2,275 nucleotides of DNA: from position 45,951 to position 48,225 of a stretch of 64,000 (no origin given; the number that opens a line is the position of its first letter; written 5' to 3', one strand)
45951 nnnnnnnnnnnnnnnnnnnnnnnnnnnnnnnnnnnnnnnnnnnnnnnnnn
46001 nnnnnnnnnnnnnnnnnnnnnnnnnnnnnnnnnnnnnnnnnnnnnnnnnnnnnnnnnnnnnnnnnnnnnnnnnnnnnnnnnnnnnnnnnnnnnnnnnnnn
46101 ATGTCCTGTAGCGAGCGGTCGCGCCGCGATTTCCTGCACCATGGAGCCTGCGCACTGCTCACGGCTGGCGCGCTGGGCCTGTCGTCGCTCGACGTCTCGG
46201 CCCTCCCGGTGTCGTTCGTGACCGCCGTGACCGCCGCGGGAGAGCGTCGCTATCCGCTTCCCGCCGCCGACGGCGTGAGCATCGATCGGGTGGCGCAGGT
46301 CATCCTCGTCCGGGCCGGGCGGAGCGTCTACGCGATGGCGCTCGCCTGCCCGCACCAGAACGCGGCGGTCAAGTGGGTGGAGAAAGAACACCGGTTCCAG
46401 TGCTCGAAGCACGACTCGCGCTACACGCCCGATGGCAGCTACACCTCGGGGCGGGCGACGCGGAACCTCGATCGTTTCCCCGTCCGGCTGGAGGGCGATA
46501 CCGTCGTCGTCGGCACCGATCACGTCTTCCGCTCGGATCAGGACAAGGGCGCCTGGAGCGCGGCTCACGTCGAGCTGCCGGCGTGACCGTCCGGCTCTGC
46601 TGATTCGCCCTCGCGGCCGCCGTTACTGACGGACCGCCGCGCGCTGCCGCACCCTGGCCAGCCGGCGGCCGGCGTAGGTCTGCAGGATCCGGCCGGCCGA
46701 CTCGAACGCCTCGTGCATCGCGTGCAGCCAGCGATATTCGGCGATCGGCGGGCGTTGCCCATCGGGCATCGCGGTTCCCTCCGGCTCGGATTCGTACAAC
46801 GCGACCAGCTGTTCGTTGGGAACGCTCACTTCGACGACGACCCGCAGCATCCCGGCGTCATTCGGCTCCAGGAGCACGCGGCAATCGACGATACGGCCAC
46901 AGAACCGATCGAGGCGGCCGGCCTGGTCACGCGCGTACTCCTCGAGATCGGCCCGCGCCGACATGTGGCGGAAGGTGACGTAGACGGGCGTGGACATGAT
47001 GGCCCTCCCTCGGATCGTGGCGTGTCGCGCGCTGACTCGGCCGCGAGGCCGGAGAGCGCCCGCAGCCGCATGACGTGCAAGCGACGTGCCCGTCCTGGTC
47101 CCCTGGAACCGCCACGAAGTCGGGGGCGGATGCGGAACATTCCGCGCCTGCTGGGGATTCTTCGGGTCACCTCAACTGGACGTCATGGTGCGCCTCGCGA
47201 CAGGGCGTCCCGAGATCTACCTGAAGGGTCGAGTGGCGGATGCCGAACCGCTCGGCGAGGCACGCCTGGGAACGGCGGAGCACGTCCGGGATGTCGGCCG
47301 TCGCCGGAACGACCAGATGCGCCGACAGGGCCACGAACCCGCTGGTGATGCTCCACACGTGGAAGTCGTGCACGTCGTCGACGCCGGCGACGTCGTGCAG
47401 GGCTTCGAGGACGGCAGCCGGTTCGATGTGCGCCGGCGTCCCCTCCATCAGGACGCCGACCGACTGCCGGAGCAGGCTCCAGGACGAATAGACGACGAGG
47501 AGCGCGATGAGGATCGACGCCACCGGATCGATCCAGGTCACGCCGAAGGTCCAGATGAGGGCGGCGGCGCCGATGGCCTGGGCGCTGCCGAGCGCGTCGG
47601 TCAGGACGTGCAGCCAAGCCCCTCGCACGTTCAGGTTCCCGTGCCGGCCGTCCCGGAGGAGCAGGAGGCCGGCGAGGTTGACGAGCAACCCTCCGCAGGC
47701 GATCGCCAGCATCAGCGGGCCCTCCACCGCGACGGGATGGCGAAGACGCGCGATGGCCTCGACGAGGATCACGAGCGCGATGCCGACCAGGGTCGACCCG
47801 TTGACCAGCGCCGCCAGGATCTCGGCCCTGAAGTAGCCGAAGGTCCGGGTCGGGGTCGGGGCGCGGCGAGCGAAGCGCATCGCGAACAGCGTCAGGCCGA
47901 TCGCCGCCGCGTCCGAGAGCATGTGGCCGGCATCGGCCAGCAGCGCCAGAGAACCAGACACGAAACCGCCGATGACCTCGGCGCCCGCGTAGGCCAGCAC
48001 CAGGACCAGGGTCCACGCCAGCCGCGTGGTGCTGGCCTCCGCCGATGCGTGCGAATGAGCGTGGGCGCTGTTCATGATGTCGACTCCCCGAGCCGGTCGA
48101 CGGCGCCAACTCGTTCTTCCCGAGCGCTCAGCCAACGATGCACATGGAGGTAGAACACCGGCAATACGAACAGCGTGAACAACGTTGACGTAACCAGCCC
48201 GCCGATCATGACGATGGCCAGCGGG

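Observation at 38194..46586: Seven-gene redox operon with a cytochrome c to beta-barrel fusion, a pentaheme cytochrome and a Tat-Rieske protein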

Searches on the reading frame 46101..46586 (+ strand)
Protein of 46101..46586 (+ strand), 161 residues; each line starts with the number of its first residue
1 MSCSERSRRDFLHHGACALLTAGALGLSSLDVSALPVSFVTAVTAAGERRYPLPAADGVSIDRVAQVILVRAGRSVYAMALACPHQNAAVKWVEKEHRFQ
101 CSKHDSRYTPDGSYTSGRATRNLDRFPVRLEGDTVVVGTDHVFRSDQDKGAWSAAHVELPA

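Call 6: search_protein_families(library=pfam, proteins=[window:46101-46586:+], max_evalue=0.01)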
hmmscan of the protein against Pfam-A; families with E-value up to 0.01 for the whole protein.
window:46101-46586:+ (161 aa): 1 family
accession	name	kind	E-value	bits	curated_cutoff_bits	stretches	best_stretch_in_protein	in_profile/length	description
PF00355.32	Rieske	-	2.3e-08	34.3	20.3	1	61-127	21-88/88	Rieske [2Fe-2S] domain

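Call 7: search_protein_families(library=ncbifam, proteins=[window:46101-46586:+], max_evalue=0.01)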
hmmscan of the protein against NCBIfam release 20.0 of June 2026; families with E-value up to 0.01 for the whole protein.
window:46101-46586:+ (161 aa): 6 families
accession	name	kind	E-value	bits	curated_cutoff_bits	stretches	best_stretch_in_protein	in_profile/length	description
NF010001.0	PRK13474.1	subfamily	1.2e-08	34.5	154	1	76-147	100-173/178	cytochrome b6-f complex iron-sulfur subunit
NF045928.1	Cytb6fFeSPetC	equivalog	2.5e-08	33.5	250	1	77-144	102-172/179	cytochrome b6-f complex iron-sulfur subunit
NF007422.0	PRK09965.1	equivalog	1.9e-06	27.9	113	1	53-138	12-99/106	bifunctional 3-phenylpropionate/cinnamic acid dioxygenase ferredoxin subunit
TIGR02694.1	arsenite_ox_S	equivalog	2.8e-06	27.2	95.65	1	70-137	45-116/129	arsenate reductase (azurin) small subunit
NF042948.2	3PPDioc_HcaC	equivalog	3e-06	27.4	150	1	53-137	12-100/105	3-phenylpropionate/cinnamic acid dioxygenase ferredoxin subunit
TIGR01416.1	Rieske_proteo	equivalog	0.0007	19.6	97.4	0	78-136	111-173/176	ubiquinol-cytochrome c reductase iron-sulfur subunit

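Call 50: find_homologous_proteins(query=window:46101-46586:+)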
Query window:46101-46586:+ (161 aa): 1221 proteins with E <= 0.001 among 1441 candidates; the best 120 are listed.
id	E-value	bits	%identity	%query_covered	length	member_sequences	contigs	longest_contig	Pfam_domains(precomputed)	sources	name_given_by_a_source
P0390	1.7e-94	332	92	100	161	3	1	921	PF00355.33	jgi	jgi:nitrite reductase/ring-hydroxylating ferredoxin subunit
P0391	9.0e-86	303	84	100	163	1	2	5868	PF00355.33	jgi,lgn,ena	-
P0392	3.9e-83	295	82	100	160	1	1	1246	PF00355.33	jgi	jgi:Rieske Fe-S protein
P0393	1.6e-81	289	80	100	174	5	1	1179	PF00355.33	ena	-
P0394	3.9e-81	288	81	100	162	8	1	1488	PF00355.33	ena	-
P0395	8.2e-81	287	81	100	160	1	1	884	PF00355.33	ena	-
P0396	1.5e-80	286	81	100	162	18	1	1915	PF00355.33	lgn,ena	-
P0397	6.0e-80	284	80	100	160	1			PF00355.33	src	-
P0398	1.1e-79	284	78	100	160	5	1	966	PF00355.33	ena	-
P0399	1.9e-79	283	80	100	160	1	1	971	PF00355.33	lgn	-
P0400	2.4e-79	282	78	100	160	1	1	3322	PF00355.33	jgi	jgi:Rieske Fe-S protein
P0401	9.7e-79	280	78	100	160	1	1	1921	PF00355.33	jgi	jgi:nitrite reductase/ring-hydroxylating ferredoxin subunit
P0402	1.4e-78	280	76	100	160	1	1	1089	PF00355.33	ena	-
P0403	1.8e-78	280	78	100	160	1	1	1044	PF00355.33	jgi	jgi:Rieske Fe-S protein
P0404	8.8e-77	274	77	99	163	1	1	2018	PF00355.33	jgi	jgi:nitrite reductase/ring-hydroxylating ferredoxin subunit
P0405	1.1e-76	274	78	100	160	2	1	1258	PF00355.33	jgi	jgi:nitrite reductase/ring-hydroxylating ferredoxin subunit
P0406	1.4e-76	273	76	100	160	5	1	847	PF00355.33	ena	-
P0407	1.6e-76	273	77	100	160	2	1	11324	PF00355.33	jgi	-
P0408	1.8e-76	273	76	100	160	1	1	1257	PF00355.33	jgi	jgi:Rieske Fe-S protein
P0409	4.3e-76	272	78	99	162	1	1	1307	PF00355.33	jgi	-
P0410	3.1e-75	269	76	99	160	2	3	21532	PF00355.33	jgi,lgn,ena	-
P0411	3.8e-75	269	76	99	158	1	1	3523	PF00355.33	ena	-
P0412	1.0e-74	267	76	100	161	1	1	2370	PF00355.33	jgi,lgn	jgi:nitrite reductase/ring-hydroxylating ferredoxin subunit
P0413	1.9e-74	267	75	99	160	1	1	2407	PF00355.33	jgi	jgi:Rieske Fe-S protein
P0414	9.6e-74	264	77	99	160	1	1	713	PF00355.33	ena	-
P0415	1.9e-73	263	79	93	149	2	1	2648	PF00355.33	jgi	jgi:Rieske Fe-S protein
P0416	7.1e-73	261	79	93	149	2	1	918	PF00355.33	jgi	jgi:Rieske Fe-S protein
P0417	1.4e-71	257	75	95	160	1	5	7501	PF00355.33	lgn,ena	-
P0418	3.9e-67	243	68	100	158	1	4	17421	PF00355.33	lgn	-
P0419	3.9e-63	230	63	100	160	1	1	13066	PF00355.33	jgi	jgi:Rieske Fe-S protein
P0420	8.0e-63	229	77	82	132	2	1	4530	PF00355.33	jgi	jgi:nitrite reductase/ring-hydroxylating ferredoxin subunit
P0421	1.6e-62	228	80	78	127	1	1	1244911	PF00355.33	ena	-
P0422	2.2e-62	227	66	99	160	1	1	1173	PF00355.33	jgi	jgi:Rieske Fe-S protein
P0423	7.2e-62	226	65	99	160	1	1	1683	PF00355.33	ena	-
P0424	1.7e-61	224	64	99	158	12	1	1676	PF00355.33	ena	-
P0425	1.6e-60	221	64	99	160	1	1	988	PF00355.33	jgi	jgi:nitrite reductase/ring-hydroxylating ferredoxin subunit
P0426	2.3e-60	221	64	99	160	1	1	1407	PF00355.33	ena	-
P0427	3.4e-60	220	62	99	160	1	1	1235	PF00355.33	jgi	jgi:Rieske Fe-S protein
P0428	5.5e-60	220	64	98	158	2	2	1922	PF00355.33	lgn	-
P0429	7.6e-60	219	62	99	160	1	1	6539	PF00355.33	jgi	jgi:nitrite reductase/ring-hydroxylating ferredoxin subunit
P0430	9.8e-60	219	61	99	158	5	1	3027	PF00355.33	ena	-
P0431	6.5e-59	216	63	99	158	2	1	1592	PF00355.33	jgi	jgi:Rieske Fe-S protein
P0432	8.3e-59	216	66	88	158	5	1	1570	PF00355.33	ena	-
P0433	1.2e-58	215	65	95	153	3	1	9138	PF00355.33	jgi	jgi:Rieske Fe-S protein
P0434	1.4e-58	215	60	99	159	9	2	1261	PF00355.33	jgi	jgi:Rieske Fe-S protein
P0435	6.0e-58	213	65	99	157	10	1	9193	PF00355.33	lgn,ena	-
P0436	9.7e-58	212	62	99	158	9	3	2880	PF00355.33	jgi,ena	jgi:Rieske Fe-S protein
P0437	1.2e-57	212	62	99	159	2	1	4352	PF00355.33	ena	-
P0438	1.7e-57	211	64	99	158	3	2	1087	PF00355.33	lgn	-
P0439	2.0e-57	211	64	99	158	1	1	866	PF00355.33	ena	-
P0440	2.1e-57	211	62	99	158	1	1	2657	PF00355.33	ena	-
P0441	2.2e-57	211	64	99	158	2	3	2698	PF00355.33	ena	-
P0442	2.3e-57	211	64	99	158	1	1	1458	PF00355.33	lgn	-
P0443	4.5e-57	210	64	99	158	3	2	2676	PF00355.33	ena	-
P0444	4.7e-57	210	62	99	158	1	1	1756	PF00355.33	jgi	jgi:Rieske Fe-S protein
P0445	1.4e-56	208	64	93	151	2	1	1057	PF00355.33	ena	-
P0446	1.9e-56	208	62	99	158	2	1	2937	PF00355.33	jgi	jgi:nitrite reductase/ring-hydroxylating ferredoxin subunit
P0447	2.3e-56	208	60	99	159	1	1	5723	PF00355.33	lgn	-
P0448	2.6e-56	208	60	99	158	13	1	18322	PF00355.33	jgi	jgi:Rieske Fe-S protein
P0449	2.8e-56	207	62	99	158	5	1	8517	PF00355.33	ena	-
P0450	2.9e-56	207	63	99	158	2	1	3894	PF00355.33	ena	-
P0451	3.0e-56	207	62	99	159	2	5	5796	PF00355.33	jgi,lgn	jgi:Rieske Fe-S protein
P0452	3.4e-56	207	63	99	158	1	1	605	PF00355.33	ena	-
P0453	3.6e-56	207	63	99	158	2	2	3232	PF00355.33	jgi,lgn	jgi:Rieske Fe-S protein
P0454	4.1e-56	207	63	93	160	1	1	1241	PF00355.33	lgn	-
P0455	4.2e-56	207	63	94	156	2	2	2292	PF00355.33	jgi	jgi:nitrite reductase/ring-hydroxylating ferredoxin subunit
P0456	4.2e-56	207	58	99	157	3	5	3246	PF00355.33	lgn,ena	-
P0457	4.6e-56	207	64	93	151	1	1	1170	PF00355.33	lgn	-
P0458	4.6e-56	207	65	89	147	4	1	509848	PF00355.33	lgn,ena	-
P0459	4.7e-56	207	61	99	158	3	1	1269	PF00355.33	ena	-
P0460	6.3e-56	206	70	71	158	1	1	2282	PF00355.33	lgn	-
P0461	8.8e-56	206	59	99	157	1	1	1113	PF00355.33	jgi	jgi:nitrite reductase/ring-hydroxylating ferredoxin subunit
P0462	9.0e-56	206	60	99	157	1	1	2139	PF00355.33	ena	-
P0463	1.0e-55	206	62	99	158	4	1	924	PF00355.33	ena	-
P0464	1.1e-55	206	59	99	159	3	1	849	PF00355.33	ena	-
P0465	1.3e-55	205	61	99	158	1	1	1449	PF00355.33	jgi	jgi:Rieske Fe-S protein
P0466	2.8e-55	204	62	99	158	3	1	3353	PF00355.33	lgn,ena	-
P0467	4.2e-55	204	61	99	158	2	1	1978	PF00355.33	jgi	jgi:Rieske Fe-S protein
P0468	4.5e-55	204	63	93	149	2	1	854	PF00355.33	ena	-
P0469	4.6e-55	204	60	99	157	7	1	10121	PF00355.33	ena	-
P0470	4.9e-55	203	60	100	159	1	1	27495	PF00355.33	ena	-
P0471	5.1e-55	203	58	88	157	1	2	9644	PF00355.33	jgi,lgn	jgi:nitrite reductase/ring-hydroxylating ferredoxin subunit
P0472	6.3e-55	203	57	100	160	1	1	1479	PF00355.33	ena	-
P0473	7.7e-55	203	58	99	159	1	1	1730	PF00355.33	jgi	jgi:Rieske Fe-S protein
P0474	9.0e-55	203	58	99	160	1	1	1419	PF00355.33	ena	-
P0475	9.3e-55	203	60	99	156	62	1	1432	PF00355.33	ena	-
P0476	9.5e-55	202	60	98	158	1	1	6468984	PF00355.33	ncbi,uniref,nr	ncbi:hypothetical protein TBR22_A02050 [Luteitalea sp. TBR-22]|uniref:QcrA and Rieske domain-contain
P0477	9.8e-55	202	62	99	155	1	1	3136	PF00355.33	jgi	jgi:Rieske Fe-S protein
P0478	1.0e-54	202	61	98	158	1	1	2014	PF00355.33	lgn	-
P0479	1.2e-54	202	61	99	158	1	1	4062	PF00355.33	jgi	jgi:nitrite reductase/ring-hydroxylating ferredoxin subunit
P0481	1.6e-54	202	70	72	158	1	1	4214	PF00355.33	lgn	-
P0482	1.9e-54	202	61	99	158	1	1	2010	PF00355.33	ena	-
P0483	2.4e-54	201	58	99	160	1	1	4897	PF00355.33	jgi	-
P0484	2.6e-54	201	60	99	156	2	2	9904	PF00355.33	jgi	jgi:Rieske Fe-S protein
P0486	2.9e-54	201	75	71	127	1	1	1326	PF00355.33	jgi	jgi:Rieske Fe-S protein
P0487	3.0e-54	201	58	96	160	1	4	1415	PF00355.33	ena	-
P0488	3.4e-54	201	61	95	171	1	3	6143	PF00355.33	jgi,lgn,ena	jgi:nitrite reductase/ring-hydroxylating ferredoxin subunit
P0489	3.7e-54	201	60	98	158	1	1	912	PF00355.33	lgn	-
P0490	4.0e-54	200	61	94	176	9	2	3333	PF00355.33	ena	-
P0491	4.3e-54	200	60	99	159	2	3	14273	PF00355.33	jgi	jgi:Rieske Fe-S protein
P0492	4.7e-54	200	64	89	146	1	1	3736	PF00355.33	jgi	jgi:Rieske Fe-S protein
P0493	9.4e-54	199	61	98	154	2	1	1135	PF00355.33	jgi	jgi:Rieske Fe-S protein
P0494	9.9e-54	199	58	99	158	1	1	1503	PF00355.33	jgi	jgi:Rieske Fe-S protein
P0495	1.0e-53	199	60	92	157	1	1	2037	PF00355.33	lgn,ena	-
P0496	1.1e-53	199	60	94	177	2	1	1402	PF00355.33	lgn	-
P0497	1.1e-53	199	59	94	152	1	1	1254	PF00355.33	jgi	jgi:Rieske Fe-S protein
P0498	1.1e-53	199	56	99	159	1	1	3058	PF00355.33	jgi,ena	-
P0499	1.3e-53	199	60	99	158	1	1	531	PF00355.33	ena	-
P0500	1.6e-53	198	60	99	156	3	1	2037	PF00355.33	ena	-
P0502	1.9e-53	198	59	95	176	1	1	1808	PF00355.33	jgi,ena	-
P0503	2.1e-53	198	59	99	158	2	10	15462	PF00355.33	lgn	-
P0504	2.4e-53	198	58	98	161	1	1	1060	PF00355.33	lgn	-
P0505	2.7e-53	198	57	100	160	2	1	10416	PF00355.33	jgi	jgi:Rieske Fe-S protein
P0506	2.7e-53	198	60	92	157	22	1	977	PF00355.33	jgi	jgi:nitrite reductase/ring-hydroxylating ferredoxin subunit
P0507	4.8e-53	197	63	88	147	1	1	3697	PF00355.33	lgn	-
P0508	5.8e-53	197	59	91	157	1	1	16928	PF00355.33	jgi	jgi:Rieske Fe-S protein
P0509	6.4e-53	197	57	94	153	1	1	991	PF00355.33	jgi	-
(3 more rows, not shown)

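Call 51: find_encoding_contigs(protein=P0476, flank=8000, max_places=1)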
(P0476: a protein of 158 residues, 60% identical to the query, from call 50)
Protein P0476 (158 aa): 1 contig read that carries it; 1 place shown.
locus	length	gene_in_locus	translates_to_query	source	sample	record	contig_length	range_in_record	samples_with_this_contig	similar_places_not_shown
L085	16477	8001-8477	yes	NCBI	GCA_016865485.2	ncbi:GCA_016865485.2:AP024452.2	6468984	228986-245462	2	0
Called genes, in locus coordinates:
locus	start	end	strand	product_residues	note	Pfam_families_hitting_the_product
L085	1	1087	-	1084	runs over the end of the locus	PF00989:PAS, PF08448:PAS_4, PF13188:PAS_8, PF13426:PAS_9, PF13596:PAS_10, PF08447:PAS_3, PF01590:GAF, PF13185:GAF_2, +10 more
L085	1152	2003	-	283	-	PF13483:Lactamase_B_3, PF12706:Lactamase_B_2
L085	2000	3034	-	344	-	PF08267:Meth_synt_1 (faint), PF01717:Meth_synt_2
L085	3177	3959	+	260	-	PF00106:adh_short, PF23441:SDR, PF13561:adh_short_C2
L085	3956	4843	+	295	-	PF00480:ROK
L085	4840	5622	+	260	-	PF13580:SIS_2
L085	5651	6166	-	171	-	PF18899:DUF5655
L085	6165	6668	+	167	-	PF03992:ABM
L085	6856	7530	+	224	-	-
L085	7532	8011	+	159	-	PF20349:DUF6644 (weak)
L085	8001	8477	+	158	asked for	PF00355:Rieske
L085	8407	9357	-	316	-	PF03403:PAF-AH_p_II (faint), PF01738:DLH (weak), PF07224:Chlorophyllase (weak), PF00561:Abhydrolase_1, PF12146:Hydrolase_4 (weak), PF12697:Abhydrolase_6 (faint)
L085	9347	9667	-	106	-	-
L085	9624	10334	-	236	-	PF01988:VIT1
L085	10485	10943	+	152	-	PF14534:DUF4440 (weak)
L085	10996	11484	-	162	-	PF00355:Rieske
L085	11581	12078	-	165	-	PF00355:Rieske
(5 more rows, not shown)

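Call 52: find_encoding_contigs(protein=P0458, flank=8000, max_places=1)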
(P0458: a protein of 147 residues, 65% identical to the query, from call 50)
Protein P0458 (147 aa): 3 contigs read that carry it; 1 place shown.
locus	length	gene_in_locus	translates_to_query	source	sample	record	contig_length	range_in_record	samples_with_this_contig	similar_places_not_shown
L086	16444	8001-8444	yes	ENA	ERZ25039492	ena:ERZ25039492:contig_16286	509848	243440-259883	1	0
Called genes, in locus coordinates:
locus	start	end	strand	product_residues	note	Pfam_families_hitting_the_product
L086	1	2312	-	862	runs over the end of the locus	PF00069:Pkinase, PF01636:APH (faint), PF07714:PK_Tyr_Ser-Thr, PF26550:Tricorn_2nd (faint), PF07676:PD40, PF26549:Tricorn_N, PF07676:PD40 (weak)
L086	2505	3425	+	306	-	-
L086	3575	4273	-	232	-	-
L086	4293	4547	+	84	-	-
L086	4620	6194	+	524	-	PF00005:ABC_tran, PF02463:SMC_N (faint), PF03193:RsgA_GTPase (faint), PF13175:AAA_15 (faint), PF13191:AAA_16 (faint), PF12848:ABC_tran_Xtn, PF00005:ABC_tran, PF13304:AAA_21 (weak), +4 more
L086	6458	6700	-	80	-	-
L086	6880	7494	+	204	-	-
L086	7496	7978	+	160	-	-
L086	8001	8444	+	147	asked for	PF00355:Rieske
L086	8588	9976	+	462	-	-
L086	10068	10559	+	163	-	PF19649:DUF6152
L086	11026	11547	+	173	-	PF20349:DUF6644, PF05425:CopD (weak)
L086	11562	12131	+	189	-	PF20349:DUF6644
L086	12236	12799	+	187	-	PF01872:RibD_C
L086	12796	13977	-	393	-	PF01494:FAD_binding_3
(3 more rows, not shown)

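Call 53: find_encoding_contigs(protein=P0470, flank=8000, max_places=1)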
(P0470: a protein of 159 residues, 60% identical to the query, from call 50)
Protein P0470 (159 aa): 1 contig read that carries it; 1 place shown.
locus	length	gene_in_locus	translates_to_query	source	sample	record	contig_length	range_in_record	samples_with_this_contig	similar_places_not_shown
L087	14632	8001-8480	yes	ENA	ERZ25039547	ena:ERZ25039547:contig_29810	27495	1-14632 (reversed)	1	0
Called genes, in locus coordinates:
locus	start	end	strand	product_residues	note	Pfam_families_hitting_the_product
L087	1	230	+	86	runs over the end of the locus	PF00498:FHA, PF16697:Yop-YscD_cpl (weak)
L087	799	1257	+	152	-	-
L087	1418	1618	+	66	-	-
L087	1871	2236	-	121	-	PF02518:HATPase_c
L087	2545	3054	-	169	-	PF00989:PAS, PF13188:PAS_8, PF08448:PAS_4, PF24820:Diguanyl_cycl_sensor, PF13426:PAS_9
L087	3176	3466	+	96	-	-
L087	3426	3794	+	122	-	-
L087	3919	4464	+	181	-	-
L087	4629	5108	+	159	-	-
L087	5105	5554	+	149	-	PF00664:ABC_membrane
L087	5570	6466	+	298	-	PF00005:ABC_tran, PF02463:SMC_N (faint), PF13304:AAA_21 (faint)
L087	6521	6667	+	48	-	-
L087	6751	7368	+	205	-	-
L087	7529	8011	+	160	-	-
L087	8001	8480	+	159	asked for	PF00355:Rieske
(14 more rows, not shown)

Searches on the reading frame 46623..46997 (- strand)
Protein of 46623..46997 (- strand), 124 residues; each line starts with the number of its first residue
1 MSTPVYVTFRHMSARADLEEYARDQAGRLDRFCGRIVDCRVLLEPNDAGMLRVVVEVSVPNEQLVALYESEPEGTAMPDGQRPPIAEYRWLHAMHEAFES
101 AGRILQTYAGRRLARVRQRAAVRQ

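Call 6: search_protein_families(library=pfam, proteins=[window:46623-46997:-], max_evalue=0.01)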
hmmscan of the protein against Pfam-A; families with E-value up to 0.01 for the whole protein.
window:46623-46997:- (124 aa): 1 family
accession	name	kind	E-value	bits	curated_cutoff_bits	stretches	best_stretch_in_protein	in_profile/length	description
PF02482.25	Ribosomal_S30AE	-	6.6e-07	30.4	23.7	1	7-65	3-57/88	Sigma 54 modulation protein / S30EA ribosomal protein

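Call 7: search_protein_families(library=ncbifam, proteins=[window:46623-46997:-], max_evalue=0.01)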
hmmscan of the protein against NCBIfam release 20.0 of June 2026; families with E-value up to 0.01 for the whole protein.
window:46623-46997:- (124 aa): 0 families

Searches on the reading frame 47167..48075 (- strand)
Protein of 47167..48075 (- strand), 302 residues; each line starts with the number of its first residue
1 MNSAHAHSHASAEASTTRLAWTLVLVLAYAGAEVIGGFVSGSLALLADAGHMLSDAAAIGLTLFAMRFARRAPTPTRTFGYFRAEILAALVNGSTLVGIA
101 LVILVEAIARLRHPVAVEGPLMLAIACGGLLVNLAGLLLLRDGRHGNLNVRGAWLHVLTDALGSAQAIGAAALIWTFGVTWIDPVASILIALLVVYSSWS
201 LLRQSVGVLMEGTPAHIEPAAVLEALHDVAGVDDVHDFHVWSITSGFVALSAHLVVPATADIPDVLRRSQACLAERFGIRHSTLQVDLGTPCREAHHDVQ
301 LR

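Call 63: search_protein_families(library=ncbifam, proteins=[window:47167-48075:-], max_evalue=0.00001)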
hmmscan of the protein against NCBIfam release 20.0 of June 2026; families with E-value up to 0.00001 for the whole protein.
window:47167-48075:- (302 aa): 10 families
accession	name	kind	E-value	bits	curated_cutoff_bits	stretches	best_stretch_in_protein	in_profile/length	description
TIGR01297.1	CDF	superfamily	4.8e-83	278.7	82.35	1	18-287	4-281/285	cation diffusion facilitator family transporter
NF002923.0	PRK03557.1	equivalog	1.8e-74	250.8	408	1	3-296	5-298/313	CDF family zinc transporter ZitB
NF033827.1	CDF_efflux_DmeF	equivalog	1.6e-40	139.4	250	2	5-146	4-146/309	CDF family Co(II)/Ni(II) efflux transporter DmeF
NF052621.1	MngEfTpMntE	equivalog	5.6e-23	81.8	500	1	17-261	3-251/293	manganese efflux transporter MntE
NF050169.1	CatEfflxFieF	equivalog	3.7e-17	62.4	420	1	32-240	21-231/282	cation efflux pump FieF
NF052602.1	Zn_efflux_Cdf31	equivalog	1.2e-14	54.4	460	1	19-259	10-258/299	CDF family zinc efflux transporter Cdf31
NF007064.0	PRK09509.1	equivalog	4.7e-13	48.8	447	1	1-240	1-236/300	CDF family cation-efflux transporter FieF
NF033616.1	CDF_MamB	equivalog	8.8e-13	48.4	350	1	21-239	11-231/284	magnetosome biogenesis CDF transporter MamB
NF033615.1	CDF_MamM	equivalog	2.4e-11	43.4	350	1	32-241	25-238/290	magnetosome biogenesis CDF transporter MamM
NF040994.1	MamV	equivalog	4.3e-06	26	500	1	23-213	18-209/319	CDF transporter MamV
